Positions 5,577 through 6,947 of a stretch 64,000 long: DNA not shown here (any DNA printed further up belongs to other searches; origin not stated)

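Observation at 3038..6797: Two futalosine-pathway-like gene pairs (radical SAM + MqnA; radical SAM + MqnD) in a CoM/Mcr-encoding archaeon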

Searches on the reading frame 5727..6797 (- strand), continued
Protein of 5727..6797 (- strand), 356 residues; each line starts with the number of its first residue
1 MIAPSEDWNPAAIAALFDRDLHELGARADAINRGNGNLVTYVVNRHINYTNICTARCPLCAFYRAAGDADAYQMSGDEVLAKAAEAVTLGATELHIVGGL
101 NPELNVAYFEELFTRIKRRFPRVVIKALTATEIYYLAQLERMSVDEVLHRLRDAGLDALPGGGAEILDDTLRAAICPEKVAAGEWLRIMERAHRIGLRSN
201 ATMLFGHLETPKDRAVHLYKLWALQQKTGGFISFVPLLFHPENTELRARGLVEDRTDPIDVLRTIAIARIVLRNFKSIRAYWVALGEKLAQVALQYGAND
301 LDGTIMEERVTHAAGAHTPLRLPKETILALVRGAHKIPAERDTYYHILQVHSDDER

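Call 32: find_encoding_contigs(protein=P0008, flank=10000, max_places=2)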
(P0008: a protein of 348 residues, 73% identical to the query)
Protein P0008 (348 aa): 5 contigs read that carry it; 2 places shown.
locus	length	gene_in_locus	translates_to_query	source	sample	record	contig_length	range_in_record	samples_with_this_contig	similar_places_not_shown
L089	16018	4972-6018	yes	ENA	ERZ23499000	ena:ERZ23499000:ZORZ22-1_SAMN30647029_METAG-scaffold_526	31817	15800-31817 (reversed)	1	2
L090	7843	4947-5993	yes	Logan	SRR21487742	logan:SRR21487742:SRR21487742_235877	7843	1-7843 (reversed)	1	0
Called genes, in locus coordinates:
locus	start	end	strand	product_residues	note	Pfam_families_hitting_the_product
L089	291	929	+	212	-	-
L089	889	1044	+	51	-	-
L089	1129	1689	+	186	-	PF01966:HD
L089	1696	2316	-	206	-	-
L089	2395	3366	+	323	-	PF03180:Lipoprotein_9, PF13379:NMT1_2 (weak), PF09084:NMT1, PF12974:Phosphonate-bd (weak)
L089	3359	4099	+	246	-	PF00005:ABC_tran, PF13304:AAA_21 (faint)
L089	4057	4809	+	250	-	PF00528:BPD_transp_1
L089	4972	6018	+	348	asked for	PF04055:Radical_SAM, PF19288:CofH_C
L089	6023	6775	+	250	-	PF02621:VitK2_biosynth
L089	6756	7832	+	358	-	PF04055:Radical_SAM, PF19288:CofH_C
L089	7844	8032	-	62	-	-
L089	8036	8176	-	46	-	-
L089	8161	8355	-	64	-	PF10047:DUF2281 (weak)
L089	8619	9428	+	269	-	PF02621:VitK2_biosynth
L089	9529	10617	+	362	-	PF04055:Radical_SAM, PF13186:SPASM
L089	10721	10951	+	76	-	PF10047:DUF2281 (weak)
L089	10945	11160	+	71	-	PF02452:PemK_toxin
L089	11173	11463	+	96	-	PF01909:NTP_transf_2, PF18765:Polbeta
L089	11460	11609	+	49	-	-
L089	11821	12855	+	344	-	PF04055:Radical_SAM, PF13353:Fer4_12 (weak), PF13186:SPASM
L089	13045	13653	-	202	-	PF04013:Methyltrn_RNA_2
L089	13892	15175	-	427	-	PF01979:Amidohydro_1, PF07969:Amidohydro_3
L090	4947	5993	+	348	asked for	PF04055:Radical_SAM, PF19288:CofH_C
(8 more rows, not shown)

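Call 33: find_encoding_contigs(protein=P0069, flank=10000, max_places=1)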
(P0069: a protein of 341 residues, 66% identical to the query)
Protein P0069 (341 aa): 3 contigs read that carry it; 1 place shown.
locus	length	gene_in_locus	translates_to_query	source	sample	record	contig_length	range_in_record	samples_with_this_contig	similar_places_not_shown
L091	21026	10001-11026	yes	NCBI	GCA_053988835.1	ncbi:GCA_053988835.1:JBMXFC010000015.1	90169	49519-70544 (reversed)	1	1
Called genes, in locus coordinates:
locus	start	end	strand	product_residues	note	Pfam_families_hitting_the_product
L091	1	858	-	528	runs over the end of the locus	PF00496:SBP_bac_5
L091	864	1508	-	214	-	-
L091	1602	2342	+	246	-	PF01209:Ubie_methyltran, PF13489:Methyltransf_23, PF01135:PCMT (weak), PF05175:MTS, PF13847:Methyltransf_31, PF08241:Methyltransf_11, PF08242:Methyltransf_12, PF13649:Methyltransf_25, +2 more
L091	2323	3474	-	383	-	PF04894:Nre_N, PF04895:Nre_C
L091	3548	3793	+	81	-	PF27422:AF2210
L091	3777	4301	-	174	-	PF04250:DUF429 (weak)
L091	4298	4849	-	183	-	PF01966:HD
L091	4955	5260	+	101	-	PF05046:Img2 (weak), PF01253:SUI1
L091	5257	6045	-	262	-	PF01416:PseudoU_synth_1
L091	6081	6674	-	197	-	PF01174:SNO, PF00117:GATase (faint), PF07685:GATase_3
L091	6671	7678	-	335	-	PF01680:SOR_SNZ, PF01207:Dus (faint), PF05690:ThiG (weak)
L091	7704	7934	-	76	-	-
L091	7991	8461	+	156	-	PF17146:PIN_6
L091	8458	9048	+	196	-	PF00156:Pribosyltran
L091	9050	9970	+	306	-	PF00535:Glycos_transf_2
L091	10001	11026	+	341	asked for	PF04055:Radical_SAM, PF19288:CofH_C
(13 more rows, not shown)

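Call 47: search_protein_families(library=ncbifam, proteins=[L089:13892-15175:-], max_evalue=1e-10)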
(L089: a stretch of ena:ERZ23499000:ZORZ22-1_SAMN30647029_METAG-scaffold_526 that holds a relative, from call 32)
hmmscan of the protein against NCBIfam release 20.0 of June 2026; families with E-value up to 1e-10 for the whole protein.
L089:13892-15175:- (427 aa): 23 families
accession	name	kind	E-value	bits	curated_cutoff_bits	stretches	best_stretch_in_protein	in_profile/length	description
NF004701.0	PRK06038.1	equivalog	1.7e-143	478.5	609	1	13-423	22-428/432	N-ethylammeline chlorohydrolase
NF006252.0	PRK08393.1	equivalog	6.8e-127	424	617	1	15-420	21-422/424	N-ethylammeline chlorohydrolase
NF006549.0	PRK09045.1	equivalog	1.4e-115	386.4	540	1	6-415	23-433/444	TRZ/ATZ family hydrolase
NF004995.0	PRK06380.1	subfamily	3.6e-103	345.8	567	1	1-409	1-409/418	metal-dependent hydrolase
NF005557.0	PRK07228.1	equivalog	6.4e-97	325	522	1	14-422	21-438/445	5'-deoxyadenosine deaminase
NF012037.0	PRK15493.1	equivalog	3e-76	257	779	1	15-405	21-415/435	bifunctional S-methyl-5'-thioadenosine deaminase/S-adenosylhomocysteine deaminase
NF005211.0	PRK06687.1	equivalog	1.4e-69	234.9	703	1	36-400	41-410/419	TRZ/ATZ family protein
NF005540.0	PRK07203.1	equivalog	1.1e-65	222.1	444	1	14-421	21-438/444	putative aminohydrolase SsnA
TIGR03314.1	Se_ssnA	subfamily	1.3e-64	218.7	455.5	1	14-421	20-437/441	putative selenium metabolism protein SsnA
NF006055.0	PRK08203.1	equivalog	4e-64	216.8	532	2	174-423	204-452/455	8-oxoguanine deaminase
NF009059.0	PRK12393.1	equivalog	6.9e-49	166.8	543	1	153-423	187-457/460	amidohydrolase family protein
NF006681.0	PRK09229.1-2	equivalog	1.2e-43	149.5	362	1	13-412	20-438/451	formimidoylglutamate deiminase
TIGR02967.1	guan_deamin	equivalog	3.5e-40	138.2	375.4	1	15-369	7-367/401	guanine deaminase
NF006056.0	PRK08204.1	subfamily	5.5e-37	127.6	391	1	13-422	23-441/449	hypothetical protein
NF004801.0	PRK06151.1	subfamily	2.9e-34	118.7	416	1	147-422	181-463/491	chlorohydrolase family protein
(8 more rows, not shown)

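Call 51: search_protein_families(library=ncbifam, proteins=[L084:9437-10603:+, L084:11899-13104:+, L084:10953-11858:+], max_evalue=1e-8)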
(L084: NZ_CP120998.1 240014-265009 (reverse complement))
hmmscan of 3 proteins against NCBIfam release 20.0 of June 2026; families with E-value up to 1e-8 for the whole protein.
L084:9437-10603:+ (388 aa): 11 families
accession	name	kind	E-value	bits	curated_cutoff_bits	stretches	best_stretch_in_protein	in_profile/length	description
TIGR03700.1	mena_SCO4494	equivalog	1.1e-157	524.5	434.55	1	9-369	1-351/351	aminofutalosine synthase MqnE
NF006276.0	PRK08444.1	equivalog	2.8e-97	325.9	560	1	9-372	3-353/353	aminofutalosine synthase MqnE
TIGR03699.1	menaquin_MqnC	equivalog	3.9e-96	321.9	428.1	1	17-368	1-341/342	cyclic dehypoxanthinyl futalosine synthase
TIGR00423.1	TIGR00423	subfamily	1.3e-88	297.2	260.25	1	52-368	1-309/310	CofH family radical SAM protein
NF005609.0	PRK07360.1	equivalog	2e-82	276.9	426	1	8-371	10-370/374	7,8-didemethyl-8-hydroxy-5-deazariboflavin synthase subunit CofH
TIGR03551.1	F420_cofH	equivalog_domain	3.6e-80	269.4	374.1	1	31-369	14-345/345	5-amino-6-(D-ribitylamino)uracil--L-tyrosine 4-hydroxyphenyl transferase CofH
NF006277.0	PRK08445.1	equivalog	5.8e-66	222.7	576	1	17-372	2-348/348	dehypoxanthine futalosine cyclase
NF006687.0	PRK09234.1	equivalog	7.7e-65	219.5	1018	1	6-371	479-839/849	bifunctional FO biosynthesis protein CofGH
NF004580.0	PRK05926.1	equivalog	1.2e-57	195.8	583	1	8-360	17-363/370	hypothetical protein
NF004884.0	PRK06245.1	equivalog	2.5e-10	39.7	209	0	45-113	4-70/340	7,8-didemethyl-8-hydroxy-5-deazariboflavin synthase subunit CofG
TIGR03550.1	F420_cofG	equivalog_domain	2.1e-09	37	213.35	0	59-118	7-66/322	7,8-didemethyl-8-hydroxy-5-deazariboflavin synthase CofG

L084:11899-13104:+ (401 aa): 14 families
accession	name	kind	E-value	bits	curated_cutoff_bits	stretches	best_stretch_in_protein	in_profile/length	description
TIGR03699.1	menaquin_MqnC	equivalog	5.7e-138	459.4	428.1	1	20-361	2-342/342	cyclic dehypoxanthinyl futalosine synthase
NF006277.0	PRK08445.1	equivalog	1.3e-114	382.7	576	1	20-362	3-346/348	dehypoxanthine futalosine cyclase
TIGR00423.1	TIGR00423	subfamily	6.7e-103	344.2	260.25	1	58-361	2-310/310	CofH family radical SAM protein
TIGR03700.1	mena_SCO4494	equivalog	5.4e-101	338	434.55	1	13-360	3-350/351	aminofutalosine synthase MqnE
NF005609.0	PRK07360.1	equivalog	7.6e-92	307.9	426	1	8-363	8-370/374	7,8-didemethyl-8-hydroxy-5-deazariboflavin synthase subunit CofH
TIGR03551.1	F420_cofH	equivalog_domain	4.3e-90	302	374.1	1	22-360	2-344/345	5-amino-6-(D-ribitylamino)uracil--L-tyrosine 4-hydroxyphenyl transferase CofH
NF006687.0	PRK09234.1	equivalog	8.1e-81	272.4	1018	1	8-362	478-838/849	bifunctional FO biosynthesis protein CofGH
NF006276.0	PRK08444.1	equivalog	6.5e-77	258.9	560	1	12-363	4-352/353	aminofutalosine synthase MqnE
NF004580.0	PRK05926.1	equivalog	3.4e-61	207.5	583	1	5-351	12-362/370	hypothetical protein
NF004884.0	PRK06245.1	equivalog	1.1e-18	67.2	209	1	195-320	150-274/340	7,8-didemethyl-8-hydroxy-5-deazariboflavin synthase subunit CofG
TIGR03550.1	F420_cofG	equivalog_domain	6.3e-18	65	213.35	1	65-319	8-266/322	7,8-didemethyl-8-hydroxy-5-deazariboflavin synthase CofG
TIGR03957.1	rSAM_HmdB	equivalog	3.1e-12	46.3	320.9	1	23-345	3-309/317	5,10-methenyltetrahydromethanopterin hydrogenase cofactor biosynthesis protein HmdB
TIGR03956.1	rSAM_HydE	equivalog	2.9e-11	43.2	254.6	1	34-300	27-272/340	[FeFe] hydrogenase H-cluster radical SAM maturase HydE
TIGR00433.2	bioB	equivalog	2.6e-09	36.8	225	0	205-315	173-280/307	biotin synthase BioB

L084:10953-11858:+ (301 aa): 0 families
